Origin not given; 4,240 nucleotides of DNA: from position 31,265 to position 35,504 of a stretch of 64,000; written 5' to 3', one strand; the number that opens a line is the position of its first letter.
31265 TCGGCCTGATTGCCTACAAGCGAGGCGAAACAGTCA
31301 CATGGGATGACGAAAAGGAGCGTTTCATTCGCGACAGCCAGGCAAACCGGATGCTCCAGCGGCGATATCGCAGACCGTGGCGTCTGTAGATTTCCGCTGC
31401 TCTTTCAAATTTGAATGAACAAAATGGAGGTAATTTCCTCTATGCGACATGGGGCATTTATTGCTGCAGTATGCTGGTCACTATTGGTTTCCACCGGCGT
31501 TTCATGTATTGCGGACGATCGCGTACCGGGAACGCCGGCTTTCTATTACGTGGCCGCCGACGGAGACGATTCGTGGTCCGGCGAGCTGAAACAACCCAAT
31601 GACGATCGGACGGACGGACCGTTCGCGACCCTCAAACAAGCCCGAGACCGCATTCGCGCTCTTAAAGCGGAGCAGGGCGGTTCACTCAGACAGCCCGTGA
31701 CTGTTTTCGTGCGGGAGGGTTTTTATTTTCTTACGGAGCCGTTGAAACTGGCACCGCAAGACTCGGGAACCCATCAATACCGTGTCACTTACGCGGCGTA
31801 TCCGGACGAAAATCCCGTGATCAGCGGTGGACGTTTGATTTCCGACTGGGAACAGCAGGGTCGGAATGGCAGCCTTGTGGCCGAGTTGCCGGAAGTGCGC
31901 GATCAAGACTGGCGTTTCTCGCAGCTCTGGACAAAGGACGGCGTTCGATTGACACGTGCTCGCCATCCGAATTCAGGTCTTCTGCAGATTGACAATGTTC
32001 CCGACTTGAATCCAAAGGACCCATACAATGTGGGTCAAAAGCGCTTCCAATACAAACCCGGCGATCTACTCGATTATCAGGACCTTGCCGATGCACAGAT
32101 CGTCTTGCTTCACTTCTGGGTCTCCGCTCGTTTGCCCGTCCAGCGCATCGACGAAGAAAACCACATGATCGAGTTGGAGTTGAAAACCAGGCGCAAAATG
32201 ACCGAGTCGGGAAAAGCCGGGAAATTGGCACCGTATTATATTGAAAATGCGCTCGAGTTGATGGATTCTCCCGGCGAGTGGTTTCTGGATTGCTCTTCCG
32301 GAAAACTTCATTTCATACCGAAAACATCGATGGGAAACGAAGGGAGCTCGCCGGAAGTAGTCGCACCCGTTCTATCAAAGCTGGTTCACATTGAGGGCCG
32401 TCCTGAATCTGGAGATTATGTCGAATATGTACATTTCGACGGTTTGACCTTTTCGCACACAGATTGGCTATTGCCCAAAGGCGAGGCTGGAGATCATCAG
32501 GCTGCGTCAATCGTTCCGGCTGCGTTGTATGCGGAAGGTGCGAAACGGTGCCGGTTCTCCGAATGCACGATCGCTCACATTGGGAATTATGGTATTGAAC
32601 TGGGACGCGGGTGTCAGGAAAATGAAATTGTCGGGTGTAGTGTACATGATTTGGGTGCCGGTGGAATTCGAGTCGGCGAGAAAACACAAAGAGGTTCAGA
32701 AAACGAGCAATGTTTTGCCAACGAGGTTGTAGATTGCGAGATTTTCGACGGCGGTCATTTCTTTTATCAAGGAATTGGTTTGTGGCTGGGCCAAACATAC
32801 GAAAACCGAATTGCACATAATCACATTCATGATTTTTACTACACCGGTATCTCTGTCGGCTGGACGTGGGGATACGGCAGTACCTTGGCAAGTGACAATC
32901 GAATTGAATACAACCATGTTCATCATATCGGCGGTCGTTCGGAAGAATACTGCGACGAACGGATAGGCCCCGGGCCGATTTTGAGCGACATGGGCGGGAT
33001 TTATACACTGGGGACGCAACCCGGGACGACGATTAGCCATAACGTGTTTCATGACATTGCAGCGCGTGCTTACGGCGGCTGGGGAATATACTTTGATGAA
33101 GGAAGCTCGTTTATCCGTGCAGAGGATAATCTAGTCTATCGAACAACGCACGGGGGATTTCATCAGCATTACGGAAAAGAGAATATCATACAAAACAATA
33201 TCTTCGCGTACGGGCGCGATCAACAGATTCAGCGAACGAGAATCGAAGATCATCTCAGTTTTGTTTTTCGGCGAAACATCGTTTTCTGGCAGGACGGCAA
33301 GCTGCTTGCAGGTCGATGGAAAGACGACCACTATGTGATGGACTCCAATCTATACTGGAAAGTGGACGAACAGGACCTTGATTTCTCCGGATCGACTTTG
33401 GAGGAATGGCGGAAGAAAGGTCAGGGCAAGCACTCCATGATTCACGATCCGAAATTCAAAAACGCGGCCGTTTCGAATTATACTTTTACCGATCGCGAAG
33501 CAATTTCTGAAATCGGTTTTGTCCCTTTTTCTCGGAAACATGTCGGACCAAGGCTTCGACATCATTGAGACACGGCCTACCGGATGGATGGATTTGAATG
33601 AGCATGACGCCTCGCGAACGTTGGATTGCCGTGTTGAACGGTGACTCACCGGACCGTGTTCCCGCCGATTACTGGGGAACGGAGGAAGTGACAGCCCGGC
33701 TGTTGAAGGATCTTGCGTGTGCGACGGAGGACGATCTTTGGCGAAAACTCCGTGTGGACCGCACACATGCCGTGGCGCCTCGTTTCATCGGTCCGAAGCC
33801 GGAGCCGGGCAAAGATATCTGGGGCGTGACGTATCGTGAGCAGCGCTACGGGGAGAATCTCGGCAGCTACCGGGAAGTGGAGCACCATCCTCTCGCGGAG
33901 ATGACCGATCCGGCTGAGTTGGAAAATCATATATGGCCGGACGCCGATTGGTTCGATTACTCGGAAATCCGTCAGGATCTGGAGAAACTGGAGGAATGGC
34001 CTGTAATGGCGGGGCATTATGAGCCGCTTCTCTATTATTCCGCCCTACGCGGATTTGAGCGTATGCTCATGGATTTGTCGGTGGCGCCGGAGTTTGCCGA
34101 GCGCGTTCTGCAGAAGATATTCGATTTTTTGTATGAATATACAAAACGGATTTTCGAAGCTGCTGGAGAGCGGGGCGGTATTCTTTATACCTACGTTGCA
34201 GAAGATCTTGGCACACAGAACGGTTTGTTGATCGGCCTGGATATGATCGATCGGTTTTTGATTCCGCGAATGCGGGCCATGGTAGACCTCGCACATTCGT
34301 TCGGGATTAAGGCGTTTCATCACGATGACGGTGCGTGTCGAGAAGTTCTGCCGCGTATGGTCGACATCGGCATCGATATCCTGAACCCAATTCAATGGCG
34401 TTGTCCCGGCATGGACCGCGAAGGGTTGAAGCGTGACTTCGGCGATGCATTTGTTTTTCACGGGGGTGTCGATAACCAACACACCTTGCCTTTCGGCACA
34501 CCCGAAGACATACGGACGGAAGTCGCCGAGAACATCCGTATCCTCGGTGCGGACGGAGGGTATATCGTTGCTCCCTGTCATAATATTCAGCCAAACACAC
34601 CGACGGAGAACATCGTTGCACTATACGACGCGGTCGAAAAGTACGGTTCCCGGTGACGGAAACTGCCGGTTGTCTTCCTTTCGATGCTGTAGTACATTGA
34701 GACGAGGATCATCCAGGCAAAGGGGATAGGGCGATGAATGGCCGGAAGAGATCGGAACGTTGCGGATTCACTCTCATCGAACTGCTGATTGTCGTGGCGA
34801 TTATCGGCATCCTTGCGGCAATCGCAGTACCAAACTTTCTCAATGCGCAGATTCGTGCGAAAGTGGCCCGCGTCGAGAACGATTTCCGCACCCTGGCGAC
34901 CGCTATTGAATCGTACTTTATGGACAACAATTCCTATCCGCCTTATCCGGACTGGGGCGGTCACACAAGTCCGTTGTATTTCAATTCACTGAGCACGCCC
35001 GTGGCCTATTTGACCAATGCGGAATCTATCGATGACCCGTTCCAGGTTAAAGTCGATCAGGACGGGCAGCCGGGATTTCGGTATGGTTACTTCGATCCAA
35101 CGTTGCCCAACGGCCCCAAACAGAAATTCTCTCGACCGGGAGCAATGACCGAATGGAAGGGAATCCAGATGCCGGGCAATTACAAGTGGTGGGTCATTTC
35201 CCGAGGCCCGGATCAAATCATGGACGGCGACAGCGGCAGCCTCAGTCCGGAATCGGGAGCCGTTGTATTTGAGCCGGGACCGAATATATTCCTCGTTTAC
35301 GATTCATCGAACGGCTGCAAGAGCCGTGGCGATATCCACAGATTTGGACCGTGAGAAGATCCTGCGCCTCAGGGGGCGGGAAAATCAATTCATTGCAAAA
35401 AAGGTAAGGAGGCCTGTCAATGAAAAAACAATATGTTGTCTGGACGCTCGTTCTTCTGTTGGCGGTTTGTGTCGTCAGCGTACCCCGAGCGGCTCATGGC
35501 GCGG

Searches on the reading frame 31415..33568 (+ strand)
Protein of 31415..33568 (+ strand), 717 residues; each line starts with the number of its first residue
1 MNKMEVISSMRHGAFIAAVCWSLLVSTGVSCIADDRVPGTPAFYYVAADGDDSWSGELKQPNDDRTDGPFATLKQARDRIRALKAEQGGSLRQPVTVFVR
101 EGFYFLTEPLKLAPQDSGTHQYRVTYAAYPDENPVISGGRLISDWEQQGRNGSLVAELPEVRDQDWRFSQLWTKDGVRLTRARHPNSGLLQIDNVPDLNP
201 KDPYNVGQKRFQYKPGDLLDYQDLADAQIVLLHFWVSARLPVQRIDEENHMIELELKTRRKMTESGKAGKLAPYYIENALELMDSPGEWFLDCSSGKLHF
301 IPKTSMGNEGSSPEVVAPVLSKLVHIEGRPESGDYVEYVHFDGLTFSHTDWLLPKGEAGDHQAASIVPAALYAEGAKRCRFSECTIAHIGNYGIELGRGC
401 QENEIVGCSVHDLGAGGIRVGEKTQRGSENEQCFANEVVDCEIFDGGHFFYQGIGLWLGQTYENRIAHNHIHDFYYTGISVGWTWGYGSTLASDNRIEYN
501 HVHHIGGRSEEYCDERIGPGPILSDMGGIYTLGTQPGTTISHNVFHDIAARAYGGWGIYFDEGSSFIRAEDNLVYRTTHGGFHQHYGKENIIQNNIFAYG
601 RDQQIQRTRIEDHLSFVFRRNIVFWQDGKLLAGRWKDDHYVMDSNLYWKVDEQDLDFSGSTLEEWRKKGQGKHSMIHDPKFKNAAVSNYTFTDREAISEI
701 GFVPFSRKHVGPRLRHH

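Call 31: search_protein_families(library=pfam, proteins=[window:31415-33568:+], max_evalue=0.001)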
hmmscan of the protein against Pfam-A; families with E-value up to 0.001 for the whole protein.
window:31415-33568:+ (717 aa): 3 families
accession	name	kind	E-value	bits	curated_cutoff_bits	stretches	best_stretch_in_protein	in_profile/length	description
PF13229.12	Beta_helix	-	2.2e-15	57.1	25.9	2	370-565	2-149/158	Right handed beta helix region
PF21231.2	GH141_M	-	7.7e-11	42.5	27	1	155-303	5-156/156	GH141 insertion domain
PF05048.19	NosD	-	1.2e-06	28.5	23.6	0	367-506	37-152/212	Periplasmic copper-binding protein (NosD)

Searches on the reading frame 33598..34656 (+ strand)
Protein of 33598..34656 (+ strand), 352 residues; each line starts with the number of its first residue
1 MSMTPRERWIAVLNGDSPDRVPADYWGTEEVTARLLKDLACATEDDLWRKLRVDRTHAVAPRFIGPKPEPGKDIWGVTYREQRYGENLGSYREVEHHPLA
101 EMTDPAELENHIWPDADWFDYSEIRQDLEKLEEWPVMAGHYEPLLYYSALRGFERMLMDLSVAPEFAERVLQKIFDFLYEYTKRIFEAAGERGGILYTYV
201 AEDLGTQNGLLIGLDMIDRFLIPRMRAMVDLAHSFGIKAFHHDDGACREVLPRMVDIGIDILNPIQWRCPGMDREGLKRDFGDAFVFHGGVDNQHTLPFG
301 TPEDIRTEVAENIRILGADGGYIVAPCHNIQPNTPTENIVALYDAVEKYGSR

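Call 44: search_protein_families(library=pfam, proteins=[window:33598-34656:+], max_evalue=0.00001)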
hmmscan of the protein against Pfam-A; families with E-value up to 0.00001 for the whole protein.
window:33598-34656:+ (352 aa): 1 family
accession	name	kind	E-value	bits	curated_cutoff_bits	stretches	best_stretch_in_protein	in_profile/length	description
PF01208.23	URO-D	-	3.5e-23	82.6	23.9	1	130-349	132-346/346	Uroporphyrinogen decarboxylase (URO-D)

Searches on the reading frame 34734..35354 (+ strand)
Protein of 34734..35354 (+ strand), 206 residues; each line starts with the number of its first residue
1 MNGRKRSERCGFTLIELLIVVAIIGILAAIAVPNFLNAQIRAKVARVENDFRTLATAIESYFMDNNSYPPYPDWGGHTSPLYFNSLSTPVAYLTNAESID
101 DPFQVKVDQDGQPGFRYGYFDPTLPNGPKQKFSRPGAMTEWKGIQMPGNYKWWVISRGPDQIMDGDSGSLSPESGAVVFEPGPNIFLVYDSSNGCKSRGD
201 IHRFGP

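Call 44: search_protein_families(library=pfam, proteins=[window:34734-35354:+], max_evalue=0.00001)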
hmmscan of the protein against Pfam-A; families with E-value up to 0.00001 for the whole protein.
window:34734-35354:+ (206 aa): 1 family
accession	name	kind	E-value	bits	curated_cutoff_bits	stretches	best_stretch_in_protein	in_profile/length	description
PF07963.17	N_methyl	-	7.3e-09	35.3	21.2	1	9-32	4-27/27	Prokaryotic N-terminal methylation motif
